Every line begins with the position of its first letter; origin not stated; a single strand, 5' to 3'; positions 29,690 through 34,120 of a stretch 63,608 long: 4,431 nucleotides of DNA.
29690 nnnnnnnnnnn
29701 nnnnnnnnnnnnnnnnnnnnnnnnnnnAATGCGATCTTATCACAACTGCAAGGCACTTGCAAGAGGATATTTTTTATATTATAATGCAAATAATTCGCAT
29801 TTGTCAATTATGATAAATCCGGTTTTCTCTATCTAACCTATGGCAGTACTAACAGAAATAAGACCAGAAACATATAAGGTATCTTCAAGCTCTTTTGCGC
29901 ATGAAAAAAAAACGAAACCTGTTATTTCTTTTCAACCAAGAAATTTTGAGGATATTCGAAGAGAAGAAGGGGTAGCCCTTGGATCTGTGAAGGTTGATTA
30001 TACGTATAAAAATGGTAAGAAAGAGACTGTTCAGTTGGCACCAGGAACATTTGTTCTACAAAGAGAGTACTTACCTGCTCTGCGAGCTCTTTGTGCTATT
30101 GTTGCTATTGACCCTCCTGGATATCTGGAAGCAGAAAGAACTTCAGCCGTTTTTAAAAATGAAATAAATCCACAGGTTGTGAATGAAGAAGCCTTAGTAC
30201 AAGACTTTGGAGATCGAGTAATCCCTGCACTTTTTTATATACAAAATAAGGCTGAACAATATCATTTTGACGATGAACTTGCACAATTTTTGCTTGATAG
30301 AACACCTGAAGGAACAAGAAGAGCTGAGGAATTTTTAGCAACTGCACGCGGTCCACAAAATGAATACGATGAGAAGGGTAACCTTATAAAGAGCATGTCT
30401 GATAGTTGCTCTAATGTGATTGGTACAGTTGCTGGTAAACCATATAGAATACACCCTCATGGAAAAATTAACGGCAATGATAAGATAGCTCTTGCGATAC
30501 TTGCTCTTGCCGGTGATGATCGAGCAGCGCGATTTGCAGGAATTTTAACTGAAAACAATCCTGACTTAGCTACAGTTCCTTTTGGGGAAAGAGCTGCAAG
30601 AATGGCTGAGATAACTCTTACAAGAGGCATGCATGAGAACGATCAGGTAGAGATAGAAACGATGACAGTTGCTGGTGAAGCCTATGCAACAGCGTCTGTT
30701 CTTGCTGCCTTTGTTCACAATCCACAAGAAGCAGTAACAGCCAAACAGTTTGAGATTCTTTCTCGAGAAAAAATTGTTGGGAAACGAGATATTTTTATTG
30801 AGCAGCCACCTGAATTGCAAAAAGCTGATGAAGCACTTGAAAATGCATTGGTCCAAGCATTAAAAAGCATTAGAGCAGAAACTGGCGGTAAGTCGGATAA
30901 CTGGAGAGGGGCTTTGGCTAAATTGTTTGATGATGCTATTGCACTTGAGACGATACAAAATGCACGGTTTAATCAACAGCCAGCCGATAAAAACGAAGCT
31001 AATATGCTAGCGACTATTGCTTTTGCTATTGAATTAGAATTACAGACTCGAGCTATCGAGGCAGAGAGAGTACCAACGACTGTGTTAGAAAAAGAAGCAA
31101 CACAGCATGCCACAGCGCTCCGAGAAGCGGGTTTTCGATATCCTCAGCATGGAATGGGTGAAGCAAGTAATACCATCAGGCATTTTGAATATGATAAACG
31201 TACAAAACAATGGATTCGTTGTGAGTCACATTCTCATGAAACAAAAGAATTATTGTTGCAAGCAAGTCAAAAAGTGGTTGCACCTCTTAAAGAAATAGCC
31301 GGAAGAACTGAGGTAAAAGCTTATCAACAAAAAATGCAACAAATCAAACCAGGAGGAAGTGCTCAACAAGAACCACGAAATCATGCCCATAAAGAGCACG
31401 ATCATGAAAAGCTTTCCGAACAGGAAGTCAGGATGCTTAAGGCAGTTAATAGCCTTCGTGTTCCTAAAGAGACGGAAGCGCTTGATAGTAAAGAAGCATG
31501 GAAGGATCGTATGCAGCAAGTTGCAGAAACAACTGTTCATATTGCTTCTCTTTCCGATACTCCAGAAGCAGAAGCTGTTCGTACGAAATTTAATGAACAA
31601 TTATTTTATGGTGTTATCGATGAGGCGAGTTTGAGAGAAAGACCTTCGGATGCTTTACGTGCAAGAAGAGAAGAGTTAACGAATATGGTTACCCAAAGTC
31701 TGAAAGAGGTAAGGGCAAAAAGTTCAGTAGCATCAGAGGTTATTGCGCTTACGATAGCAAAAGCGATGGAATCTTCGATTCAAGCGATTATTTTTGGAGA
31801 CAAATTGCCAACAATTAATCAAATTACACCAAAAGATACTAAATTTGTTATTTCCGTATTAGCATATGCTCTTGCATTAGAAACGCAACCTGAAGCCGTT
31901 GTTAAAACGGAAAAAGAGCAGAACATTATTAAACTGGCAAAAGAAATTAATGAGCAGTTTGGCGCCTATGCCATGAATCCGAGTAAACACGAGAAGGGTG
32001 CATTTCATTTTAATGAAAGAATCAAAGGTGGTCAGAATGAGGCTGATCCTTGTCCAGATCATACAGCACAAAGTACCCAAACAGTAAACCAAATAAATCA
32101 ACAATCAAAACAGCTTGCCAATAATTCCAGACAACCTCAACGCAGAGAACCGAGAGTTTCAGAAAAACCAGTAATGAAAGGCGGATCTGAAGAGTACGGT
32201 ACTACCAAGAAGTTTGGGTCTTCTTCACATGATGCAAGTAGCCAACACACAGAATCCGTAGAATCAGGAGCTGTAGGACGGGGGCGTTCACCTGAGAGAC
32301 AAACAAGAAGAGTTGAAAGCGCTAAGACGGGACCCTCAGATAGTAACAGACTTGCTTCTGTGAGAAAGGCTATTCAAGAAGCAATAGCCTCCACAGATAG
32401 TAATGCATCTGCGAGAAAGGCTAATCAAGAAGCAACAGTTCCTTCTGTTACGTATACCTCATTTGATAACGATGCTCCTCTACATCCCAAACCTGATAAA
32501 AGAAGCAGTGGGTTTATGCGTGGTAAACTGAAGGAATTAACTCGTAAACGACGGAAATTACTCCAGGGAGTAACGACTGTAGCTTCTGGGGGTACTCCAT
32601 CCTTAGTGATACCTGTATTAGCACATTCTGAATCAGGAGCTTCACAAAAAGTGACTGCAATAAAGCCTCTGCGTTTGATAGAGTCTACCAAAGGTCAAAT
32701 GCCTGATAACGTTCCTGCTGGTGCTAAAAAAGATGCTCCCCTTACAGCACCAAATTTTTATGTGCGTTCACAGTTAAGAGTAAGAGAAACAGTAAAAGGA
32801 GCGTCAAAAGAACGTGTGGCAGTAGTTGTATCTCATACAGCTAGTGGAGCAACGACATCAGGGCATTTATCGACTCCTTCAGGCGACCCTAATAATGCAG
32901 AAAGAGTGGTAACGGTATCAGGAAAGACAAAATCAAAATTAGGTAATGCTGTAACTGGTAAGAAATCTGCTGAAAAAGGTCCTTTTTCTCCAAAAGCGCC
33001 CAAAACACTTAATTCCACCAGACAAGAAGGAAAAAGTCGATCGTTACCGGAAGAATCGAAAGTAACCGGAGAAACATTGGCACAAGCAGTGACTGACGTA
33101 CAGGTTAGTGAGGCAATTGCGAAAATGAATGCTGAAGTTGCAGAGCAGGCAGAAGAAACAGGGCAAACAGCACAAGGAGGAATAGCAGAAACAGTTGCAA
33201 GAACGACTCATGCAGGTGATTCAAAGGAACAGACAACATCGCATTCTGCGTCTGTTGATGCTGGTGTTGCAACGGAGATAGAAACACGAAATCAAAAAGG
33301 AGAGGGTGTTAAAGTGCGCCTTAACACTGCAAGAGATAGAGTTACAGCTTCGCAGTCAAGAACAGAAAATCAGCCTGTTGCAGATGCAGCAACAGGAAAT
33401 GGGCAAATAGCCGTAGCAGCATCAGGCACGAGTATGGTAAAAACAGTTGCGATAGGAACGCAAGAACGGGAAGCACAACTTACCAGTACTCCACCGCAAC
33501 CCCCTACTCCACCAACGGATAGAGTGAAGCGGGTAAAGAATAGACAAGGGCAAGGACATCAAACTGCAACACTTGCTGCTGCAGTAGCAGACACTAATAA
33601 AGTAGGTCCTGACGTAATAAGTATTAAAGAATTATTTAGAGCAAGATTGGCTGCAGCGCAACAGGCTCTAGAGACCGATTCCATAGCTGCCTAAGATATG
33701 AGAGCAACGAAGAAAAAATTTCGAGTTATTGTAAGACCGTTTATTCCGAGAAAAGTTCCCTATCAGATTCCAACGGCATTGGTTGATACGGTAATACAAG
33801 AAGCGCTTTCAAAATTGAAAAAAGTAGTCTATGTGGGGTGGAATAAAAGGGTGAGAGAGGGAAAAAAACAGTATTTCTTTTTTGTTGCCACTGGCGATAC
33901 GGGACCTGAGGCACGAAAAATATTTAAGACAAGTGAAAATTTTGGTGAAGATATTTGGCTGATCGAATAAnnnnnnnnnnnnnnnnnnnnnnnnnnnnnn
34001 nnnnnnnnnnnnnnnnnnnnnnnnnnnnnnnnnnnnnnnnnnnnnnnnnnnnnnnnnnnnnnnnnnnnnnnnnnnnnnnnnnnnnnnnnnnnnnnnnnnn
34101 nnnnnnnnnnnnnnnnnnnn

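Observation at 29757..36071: One Fur-type palindromic operator embedded in three consensus promoters links the metal-uptake operon to a giant orphan gene and a Clp-like AAA+ ATPase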

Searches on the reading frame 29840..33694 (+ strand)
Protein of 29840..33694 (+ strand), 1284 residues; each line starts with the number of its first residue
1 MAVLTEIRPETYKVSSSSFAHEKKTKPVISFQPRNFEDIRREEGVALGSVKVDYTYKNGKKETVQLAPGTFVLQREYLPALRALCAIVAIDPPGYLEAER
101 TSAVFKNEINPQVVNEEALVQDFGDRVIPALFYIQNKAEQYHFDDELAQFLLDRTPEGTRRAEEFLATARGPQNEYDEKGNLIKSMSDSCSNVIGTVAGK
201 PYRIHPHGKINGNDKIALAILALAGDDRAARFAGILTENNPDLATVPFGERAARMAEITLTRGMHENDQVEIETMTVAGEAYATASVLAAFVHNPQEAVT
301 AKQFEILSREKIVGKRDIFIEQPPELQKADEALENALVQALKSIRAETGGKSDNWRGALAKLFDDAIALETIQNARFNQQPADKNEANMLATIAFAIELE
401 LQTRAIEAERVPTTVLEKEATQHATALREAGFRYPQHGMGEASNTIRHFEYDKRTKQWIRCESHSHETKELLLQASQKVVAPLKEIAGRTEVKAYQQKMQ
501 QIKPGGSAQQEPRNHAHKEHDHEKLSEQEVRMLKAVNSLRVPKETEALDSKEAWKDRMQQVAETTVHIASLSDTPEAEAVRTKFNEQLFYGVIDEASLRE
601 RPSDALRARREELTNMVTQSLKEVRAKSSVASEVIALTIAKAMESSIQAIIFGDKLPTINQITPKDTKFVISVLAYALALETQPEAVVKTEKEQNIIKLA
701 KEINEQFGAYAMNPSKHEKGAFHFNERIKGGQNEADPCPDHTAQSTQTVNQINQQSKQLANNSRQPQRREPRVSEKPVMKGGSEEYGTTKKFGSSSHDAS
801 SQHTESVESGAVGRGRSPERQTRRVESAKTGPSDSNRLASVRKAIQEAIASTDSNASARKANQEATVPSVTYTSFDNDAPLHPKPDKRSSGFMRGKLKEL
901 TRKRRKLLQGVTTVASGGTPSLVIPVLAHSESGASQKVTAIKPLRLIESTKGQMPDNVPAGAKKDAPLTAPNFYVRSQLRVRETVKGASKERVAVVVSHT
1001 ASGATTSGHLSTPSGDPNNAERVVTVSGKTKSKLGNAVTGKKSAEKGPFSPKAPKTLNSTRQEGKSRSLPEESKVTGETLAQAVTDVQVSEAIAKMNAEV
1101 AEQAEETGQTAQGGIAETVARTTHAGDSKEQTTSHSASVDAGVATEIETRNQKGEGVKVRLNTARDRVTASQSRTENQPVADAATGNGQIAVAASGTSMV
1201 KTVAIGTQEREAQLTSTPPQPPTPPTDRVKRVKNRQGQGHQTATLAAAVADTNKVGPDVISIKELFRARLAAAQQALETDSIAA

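Call 4: search_protein_families(library=pfam, proteins=[window:29840-33694:+], max_evalue=0.01)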
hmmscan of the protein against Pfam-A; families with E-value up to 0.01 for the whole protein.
window:29840-33694:+ (1284 aa): 0 families

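Call 14: search_protein_families(library=ncbifam, proteins=[window:29840-33694:+], max_evalue=0.001)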
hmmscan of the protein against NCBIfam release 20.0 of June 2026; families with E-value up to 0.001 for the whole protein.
window:29840-33694:+ (1284 aa): 0 families

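Call 82: search_protein_families(library=phrogs, proteins=[window:29840-33694:+], max_evalue=0.01)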
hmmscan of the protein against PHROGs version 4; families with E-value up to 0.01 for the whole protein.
window:29840-33694:+ (1284 aa): 0 families

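Call 106: search_protein_families(library=padloc, proteins=[window:29840-33694:+], max_evalue=0.001)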
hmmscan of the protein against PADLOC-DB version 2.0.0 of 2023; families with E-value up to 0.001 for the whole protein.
window:29840-33694:+ (1284 aa): 0 families

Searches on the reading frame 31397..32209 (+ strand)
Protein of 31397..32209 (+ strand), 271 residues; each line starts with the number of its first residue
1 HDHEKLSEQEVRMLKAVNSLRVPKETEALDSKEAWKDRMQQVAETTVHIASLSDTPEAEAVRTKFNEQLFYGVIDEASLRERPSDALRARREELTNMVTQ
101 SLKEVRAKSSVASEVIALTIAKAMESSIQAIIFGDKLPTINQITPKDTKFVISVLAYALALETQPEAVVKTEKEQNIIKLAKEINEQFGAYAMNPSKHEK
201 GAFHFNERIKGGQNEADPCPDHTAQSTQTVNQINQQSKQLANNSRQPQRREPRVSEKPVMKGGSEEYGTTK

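Call 91: predict_structure(alignment_id=A1)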
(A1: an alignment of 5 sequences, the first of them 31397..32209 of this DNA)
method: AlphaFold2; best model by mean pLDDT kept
length: 271 residues; sequences in the alignment: 5
mean_pLDDT: 81.0   pTM: 0.76
mean pLDDT of the five models: 81.0, 80.1, 80.0, 79.4, 79.1
residues with pLDDT >= 90: 156; 70-90: 55; 50-70: 11; < 50: 49
segments of 3 or more residues with pLDDT < 50: 1-6, 14-28, 246-271
pLDDT, mean of each block of 10 residues (from residue 1): 44 44 43 84 96 93 94 92 90 96 93 96 95 94 96 98 91 97 96 84 80 80 84 94 60 41 34 41
secondary structure, 60 per line:
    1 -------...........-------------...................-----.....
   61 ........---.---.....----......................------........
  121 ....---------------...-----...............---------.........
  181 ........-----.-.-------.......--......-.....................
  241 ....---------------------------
elements in order: H8-18 H32-50 H56-68 H76-80 H85-106 H113-124 H148-162 H172-188 E204-210 E213-218 H220-244

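Call 94: fold_search(model_id=the predicted structure, library=pdb)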
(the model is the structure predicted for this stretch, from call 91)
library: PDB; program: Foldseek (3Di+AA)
matches with E <= 10: 148; with E <= 0.001: 0
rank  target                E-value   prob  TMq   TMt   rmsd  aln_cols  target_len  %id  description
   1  9ca3_B                6.1e-01  0.08  0.12  0.12  20.5       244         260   13  Crystal structure of MarE C280S in complex with cyanide bound heme and its native substrate, beta-methyl-L-tryptophan (released 2025-04-02)
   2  5osh_L                6.4e-01  0.07  0.14  0.17  17.9       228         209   13  Structure of retromer VPS29-VPS35C subunits complexed with RidL N-terminal domain (1-236) (released 2017-12-13)
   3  9q97_M                7.4e-01  0.06  0.13  0.10  24.5       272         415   13  CryoEM structure of bacterial transcription intermediate complex mediated by activator PspF containing nifH promoter D (released 2025-03-26)
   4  7mwr_B                7.7e-01  0.21  0.26  0.27  20.3       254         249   13  Structure of De Novo designed beta sheet heterodimer LHD101A53/B4 (released 2022-01-19)
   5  3pf7_B                8.5e-01  0.04  0.15  0.09  20.9       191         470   10  Crystal structure of BoxB with malonate bound to the diiron center (released 2011-06-01)
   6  6igl_A                1.0e+00  0.04  0.12  0.08  19.4       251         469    9  Crystal Structure of human ETB receptor in complex with IRL1620 (released 2018-11-21)
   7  9ca3_D                1.1e+00  0.06  0.12  0.13  20.6       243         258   12  Crystal structure of MarE C280S in complex with cyanide bound heme and its native substrate, beta-methyl-L-tryptophan (released 2025-04-02)
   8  9ca3_C                1.1e+00  0.04  0.11  0.11  21.9       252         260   13  Crystal structure of MarE C280S in complex with cyanide bound heme and its native substrate, beta-methyl-L-tryptophan (released 2025-04-02)
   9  8f1i_M                1.2e+00  0.04  0.12  0.09  24.1       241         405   14  SigN RNA polymerase early-melted intermediate bound to mismatch fragment dhsU36mm1 (-12T) (released 2023-04-05)
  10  4g10                  1.5e+00  0.08  0.15  0.15  12.9       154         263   14  LigG from Sphingobium sp. SYK-6 is related to the glutathione transferase omega class (released 2012-10-03)
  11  8xwp_R                1.8e+00  0.02  0.11  0.10  19.8       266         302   10  Cryo-EM structure of ET-1 bound ETBR-DNGI complex (released 2024-10-02)
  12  9rku_A1               2.0e+00  0.05  0.14  0.11  21.2       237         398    9  Agrobacterium phage 7-7-1 baseplate (released 2025-12-10)
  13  5osh_F                2.1e+00  0.04  0.14  0.16  17.8       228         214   13  Structure of retromer VPS29-VPS35C subunits complexed with RidL N-terminal domain (1-236) (released 2017-12-13)
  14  5osh_I                2.2e+00  0.03  0.12  0.13  17.5       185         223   14  Structure of retromer VPS29-VPS35C subunits complexed with RidL N-terminal domain (1-236) (released 2017-12-13)
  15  7y9n_A                2.2e+00  0.02  0.10  0.12  19.4       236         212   14  an engineered 5-helix bundle derived from SARS-CoV-2 S2 in complex with HR2P (released 2022-08-17)
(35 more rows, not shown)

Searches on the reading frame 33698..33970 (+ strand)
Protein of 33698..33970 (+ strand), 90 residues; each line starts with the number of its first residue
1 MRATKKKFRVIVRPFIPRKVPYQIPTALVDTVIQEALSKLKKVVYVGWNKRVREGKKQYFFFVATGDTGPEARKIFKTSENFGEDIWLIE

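Call 4: search_protein_families(library=pfam, proteins=[window:33698-33970:+], max_evalue=0.01)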
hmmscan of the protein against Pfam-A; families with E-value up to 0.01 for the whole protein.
window:33698-33970:+ (90 aa): 0 families

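Call 14: search_protein_families(library=ncbifam, proteins=[window:33698-33970:+], max_evalue=0.001)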
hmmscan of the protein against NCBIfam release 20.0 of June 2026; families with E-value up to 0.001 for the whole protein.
window:33698-33970:+ (90 aa): 0 families

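Call 37: search_protein_families(library=pfam, proteins=[window:33698-33967:+], max_evalue=10)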
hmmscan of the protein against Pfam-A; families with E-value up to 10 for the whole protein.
seq(90 aa): 0 families
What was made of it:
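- On DUF5679 (PF18930), for the 54-aa ORF: No match for the natural sequences (call 37).
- Closest known: DUF5679. Different: The natural sequences have no cysteine and do not match the model (call 37).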

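Call 80: search_solved_structures(query=window:33698-33967:+, max_evalue=10)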
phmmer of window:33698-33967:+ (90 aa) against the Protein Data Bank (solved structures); distinct sequences matched with E-value up to 10: 1.
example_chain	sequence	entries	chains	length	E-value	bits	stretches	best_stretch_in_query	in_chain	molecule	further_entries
9bgm_c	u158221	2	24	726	3.1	11.5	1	29-84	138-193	gp80 portal protein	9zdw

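Call 82: search_protein_families(library=phrogs, proteins=[window:33698-33970:+], max_evalue=0.01)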
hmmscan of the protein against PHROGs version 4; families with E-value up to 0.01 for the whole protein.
window:33698-33970:+ (90 aa): 0 families

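Call 93: predict_structure(protein=window:33698-33967:+)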
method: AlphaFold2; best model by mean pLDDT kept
length: 90 residues; sequences in the alignment: 1
mean_pLDDT: 52.4   pTM: 0.42
mean pLDDT of the five models: 52.4, 51.1, 46.5, 46.1, 39.7
residues with pLDDT >= 90: 0; 70-90: 0; 50-70: 53; < 50: 37
segments of 3 or more residues with pLDDT < 50: 1-22, 78-90
pLDDT, mean of each block of 10 residues (from residue 1): 34 38 59 66 64 64 58 50 39
secondary structure, 60 per line:
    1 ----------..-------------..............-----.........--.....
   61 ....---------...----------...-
elements in order: H26-39 E45-53 E56-64 E74-76 E87-89

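Call 106: search_protein_families(library=padloc, proteins=[window:33698-33970:+], max_evalue=0.001)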
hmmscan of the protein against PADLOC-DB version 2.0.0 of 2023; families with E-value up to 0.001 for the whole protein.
window:33698-33970:+ (90 aa): 0 families
